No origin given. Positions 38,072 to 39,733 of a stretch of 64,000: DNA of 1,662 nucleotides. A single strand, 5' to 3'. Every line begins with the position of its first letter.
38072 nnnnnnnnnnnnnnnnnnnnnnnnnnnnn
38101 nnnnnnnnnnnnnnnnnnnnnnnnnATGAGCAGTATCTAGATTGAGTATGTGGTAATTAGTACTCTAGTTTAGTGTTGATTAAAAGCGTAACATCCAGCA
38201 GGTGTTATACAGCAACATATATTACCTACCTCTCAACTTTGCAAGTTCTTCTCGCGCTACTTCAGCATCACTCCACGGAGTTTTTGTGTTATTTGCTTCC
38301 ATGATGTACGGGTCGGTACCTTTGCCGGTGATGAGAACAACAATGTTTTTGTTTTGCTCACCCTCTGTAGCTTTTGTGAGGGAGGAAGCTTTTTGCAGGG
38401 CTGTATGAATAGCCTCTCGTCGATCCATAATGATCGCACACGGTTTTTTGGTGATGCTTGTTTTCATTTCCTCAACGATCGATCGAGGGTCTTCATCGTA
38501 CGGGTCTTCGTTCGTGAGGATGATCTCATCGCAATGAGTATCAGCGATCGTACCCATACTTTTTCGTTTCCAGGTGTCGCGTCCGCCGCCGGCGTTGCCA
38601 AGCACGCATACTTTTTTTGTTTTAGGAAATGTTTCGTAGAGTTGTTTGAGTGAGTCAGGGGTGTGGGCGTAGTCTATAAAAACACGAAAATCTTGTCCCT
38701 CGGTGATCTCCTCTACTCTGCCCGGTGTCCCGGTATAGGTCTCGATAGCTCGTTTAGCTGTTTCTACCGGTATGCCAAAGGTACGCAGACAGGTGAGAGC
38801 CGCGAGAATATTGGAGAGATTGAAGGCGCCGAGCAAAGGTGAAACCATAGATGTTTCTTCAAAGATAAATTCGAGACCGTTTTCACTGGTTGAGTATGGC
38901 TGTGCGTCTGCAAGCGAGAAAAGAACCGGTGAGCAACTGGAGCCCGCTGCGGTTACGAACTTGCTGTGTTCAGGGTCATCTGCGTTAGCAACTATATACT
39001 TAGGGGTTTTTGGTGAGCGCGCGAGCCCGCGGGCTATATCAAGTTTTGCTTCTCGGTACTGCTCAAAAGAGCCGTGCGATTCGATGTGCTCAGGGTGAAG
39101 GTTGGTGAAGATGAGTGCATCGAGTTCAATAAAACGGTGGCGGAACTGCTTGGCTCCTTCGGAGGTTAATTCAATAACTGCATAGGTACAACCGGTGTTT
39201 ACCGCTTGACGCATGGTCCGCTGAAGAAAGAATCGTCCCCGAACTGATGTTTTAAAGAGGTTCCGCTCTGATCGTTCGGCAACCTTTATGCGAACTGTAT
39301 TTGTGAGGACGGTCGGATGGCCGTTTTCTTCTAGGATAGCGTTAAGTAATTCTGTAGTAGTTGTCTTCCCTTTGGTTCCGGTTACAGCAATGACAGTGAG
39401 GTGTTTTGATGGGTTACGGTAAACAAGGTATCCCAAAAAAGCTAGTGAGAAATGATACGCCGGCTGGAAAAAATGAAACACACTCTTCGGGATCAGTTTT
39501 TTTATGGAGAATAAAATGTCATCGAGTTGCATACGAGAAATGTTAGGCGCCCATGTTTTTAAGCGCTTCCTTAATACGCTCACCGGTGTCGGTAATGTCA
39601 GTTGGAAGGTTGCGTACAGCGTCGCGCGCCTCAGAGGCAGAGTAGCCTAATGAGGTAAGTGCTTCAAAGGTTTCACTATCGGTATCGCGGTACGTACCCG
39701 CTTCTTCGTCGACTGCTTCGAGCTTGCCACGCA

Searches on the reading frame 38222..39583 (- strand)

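Call 11: search_protein_families(library=pfam, proteins=[window:38222-39583:-])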
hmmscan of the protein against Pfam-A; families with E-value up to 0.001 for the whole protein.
window:38222-39583:- (453 aa): 3 families
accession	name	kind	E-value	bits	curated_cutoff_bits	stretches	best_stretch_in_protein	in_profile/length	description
PF08245.18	Mur_ligase_M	-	2.8e-33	116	24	1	67-265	1-199/200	Mur ligase middle domain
PF02875.26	Mur_ligase_C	-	6.2e-20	72.8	28.4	1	288-422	1-127/127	Mur ligase, glutamate ligase domain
PF19842.5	YqeC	-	0.00084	20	27.6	0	65-117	1-47/145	YqeC protein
